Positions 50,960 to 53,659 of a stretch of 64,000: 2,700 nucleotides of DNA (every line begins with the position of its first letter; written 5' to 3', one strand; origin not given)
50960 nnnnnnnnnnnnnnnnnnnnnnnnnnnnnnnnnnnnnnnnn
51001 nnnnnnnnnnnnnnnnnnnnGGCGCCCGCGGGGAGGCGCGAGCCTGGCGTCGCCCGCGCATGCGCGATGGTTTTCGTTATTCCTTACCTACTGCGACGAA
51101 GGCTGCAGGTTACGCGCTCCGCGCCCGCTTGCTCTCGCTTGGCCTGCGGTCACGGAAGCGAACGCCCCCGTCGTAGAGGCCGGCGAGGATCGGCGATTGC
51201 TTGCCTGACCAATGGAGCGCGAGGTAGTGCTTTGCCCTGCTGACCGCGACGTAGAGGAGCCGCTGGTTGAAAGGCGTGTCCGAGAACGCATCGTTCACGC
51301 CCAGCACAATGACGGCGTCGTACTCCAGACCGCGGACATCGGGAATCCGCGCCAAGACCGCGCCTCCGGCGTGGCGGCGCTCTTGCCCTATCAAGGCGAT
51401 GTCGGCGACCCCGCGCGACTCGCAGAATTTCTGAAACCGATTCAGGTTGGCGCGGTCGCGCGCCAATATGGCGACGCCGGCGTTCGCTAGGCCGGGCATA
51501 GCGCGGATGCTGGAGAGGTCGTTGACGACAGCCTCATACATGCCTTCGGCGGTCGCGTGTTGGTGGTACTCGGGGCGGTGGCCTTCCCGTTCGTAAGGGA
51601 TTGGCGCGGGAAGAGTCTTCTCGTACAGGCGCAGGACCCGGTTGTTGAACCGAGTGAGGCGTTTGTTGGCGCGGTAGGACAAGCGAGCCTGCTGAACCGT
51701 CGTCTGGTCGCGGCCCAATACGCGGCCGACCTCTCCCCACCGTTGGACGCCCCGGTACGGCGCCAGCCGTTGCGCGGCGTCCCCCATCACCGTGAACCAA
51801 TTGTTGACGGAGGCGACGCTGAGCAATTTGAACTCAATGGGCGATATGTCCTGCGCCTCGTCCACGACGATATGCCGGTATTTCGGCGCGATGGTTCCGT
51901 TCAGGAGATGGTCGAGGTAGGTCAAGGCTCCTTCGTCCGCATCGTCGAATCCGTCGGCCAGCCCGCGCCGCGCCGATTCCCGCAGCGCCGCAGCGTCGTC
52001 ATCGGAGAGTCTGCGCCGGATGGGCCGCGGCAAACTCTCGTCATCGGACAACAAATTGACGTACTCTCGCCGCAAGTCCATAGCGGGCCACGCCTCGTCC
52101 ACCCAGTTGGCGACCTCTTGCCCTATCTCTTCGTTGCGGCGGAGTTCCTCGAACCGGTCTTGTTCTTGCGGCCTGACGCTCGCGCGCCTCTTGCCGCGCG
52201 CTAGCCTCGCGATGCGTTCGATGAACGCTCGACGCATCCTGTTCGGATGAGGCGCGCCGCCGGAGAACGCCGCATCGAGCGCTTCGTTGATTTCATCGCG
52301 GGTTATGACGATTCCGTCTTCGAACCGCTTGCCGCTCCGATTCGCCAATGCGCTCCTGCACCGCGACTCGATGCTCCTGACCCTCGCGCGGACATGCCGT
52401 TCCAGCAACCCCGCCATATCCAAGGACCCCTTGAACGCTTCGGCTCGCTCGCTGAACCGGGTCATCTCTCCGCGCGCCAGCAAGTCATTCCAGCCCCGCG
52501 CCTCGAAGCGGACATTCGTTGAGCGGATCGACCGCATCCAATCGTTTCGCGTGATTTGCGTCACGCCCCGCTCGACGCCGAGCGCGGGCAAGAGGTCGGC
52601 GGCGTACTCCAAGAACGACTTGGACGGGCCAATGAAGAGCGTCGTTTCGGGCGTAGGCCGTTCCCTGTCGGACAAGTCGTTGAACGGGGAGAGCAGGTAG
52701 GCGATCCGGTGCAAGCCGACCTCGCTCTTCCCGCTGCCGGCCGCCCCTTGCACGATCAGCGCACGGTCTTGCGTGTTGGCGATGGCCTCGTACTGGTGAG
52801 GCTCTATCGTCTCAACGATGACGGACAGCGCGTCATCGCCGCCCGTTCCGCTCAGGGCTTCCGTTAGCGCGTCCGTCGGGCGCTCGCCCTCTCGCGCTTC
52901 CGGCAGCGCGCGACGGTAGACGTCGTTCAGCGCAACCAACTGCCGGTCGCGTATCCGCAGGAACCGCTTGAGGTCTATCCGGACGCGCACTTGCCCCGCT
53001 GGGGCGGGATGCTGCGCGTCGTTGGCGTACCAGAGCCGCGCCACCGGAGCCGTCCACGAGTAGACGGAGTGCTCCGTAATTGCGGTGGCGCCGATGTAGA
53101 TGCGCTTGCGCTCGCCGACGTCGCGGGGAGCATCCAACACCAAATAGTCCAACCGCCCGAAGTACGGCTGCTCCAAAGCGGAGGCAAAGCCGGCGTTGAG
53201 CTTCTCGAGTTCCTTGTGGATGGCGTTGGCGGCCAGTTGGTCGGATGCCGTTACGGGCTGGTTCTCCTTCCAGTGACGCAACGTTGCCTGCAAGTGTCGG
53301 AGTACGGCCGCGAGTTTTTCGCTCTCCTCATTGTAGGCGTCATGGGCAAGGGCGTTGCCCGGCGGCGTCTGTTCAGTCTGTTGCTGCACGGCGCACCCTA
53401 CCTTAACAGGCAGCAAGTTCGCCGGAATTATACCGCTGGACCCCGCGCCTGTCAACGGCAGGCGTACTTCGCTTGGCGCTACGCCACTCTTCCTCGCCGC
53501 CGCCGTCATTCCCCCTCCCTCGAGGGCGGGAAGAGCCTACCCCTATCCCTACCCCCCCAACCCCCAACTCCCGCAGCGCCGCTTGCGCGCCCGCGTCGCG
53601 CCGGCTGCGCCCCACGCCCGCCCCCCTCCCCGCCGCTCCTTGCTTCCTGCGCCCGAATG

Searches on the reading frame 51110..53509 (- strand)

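Call 47: search_protein_families(library=pfam, proteins=[window:51110-53509:-], max_evalue=0.001)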
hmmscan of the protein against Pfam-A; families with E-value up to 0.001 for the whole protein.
window:51110-53509:- (799 aa): 5 families
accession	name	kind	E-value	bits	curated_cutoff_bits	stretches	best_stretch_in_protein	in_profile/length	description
PF00580.27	UvrD-helicase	-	9.9e-10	39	23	1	535-586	204-256/271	UvrD/REP helicase N-terminal domain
PF13538.12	UvrD_C_2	-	1.3e-07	31.8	27.4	1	726-765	11-51/52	UvrD-like helicase C-terminal domain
PF13361.12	UvrD_C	-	4e-07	30.2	25.6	0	726-768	296-348/350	UvrD-like helicase C-terminal domain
PF13245.12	AAA_19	-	3.4e-06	27.7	25.1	0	543-581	90-129/134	AAA domain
PF01443.25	Viral_helicase1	-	3.5e-05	24.2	21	0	724-762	184-223/228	Viral superfamily 1 RNA helicase core domain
